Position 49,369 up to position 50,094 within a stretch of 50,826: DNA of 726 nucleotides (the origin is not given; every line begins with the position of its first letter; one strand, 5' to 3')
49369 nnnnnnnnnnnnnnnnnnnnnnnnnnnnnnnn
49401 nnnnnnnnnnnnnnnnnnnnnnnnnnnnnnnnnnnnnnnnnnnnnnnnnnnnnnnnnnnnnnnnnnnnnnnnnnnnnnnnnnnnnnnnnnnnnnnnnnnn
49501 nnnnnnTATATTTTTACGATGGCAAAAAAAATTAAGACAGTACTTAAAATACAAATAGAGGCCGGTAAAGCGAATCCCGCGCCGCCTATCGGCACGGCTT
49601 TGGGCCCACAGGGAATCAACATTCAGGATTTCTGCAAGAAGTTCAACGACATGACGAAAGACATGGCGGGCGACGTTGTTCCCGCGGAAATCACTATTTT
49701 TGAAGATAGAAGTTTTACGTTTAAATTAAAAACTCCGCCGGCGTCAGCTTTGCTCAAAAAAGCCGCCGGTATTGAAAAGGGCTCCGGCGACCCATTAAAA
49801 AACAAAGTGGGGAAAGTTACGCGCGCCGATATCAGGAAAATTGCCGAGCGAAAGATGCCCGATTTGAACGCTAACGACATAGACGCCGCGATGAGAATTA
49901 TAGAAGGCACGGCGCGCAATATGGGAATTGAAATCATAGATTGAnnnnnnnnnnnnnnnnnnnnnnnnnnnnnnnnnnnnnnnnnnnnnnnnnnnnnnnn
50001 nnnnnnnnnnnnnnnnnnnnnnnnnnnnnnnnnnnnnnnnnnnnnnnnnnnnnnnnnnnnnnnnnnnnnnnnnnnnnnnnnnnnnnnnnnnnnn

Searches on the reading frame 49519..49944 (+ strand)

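Call 19: search_protein_families(library=pfam, proteins=[window:49519-49944:+])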
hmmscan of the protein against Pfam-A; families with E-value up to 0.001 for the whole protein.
window:49519-49944:+ (141 aa): 2 families
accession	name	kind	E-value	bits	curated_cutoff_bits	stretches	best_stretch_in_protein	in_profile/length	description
PF00298.24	Ribosomal_L11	-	1e-30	106.4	21.4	1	71-139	1-69/69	Ribosomal protein L11, RNA binding domain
PF03946.19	Ribosomal_L11_N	-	1.3e-26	92.6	32.9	1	9-66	1-58/58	Ribosomal protein L11, N-terminal domain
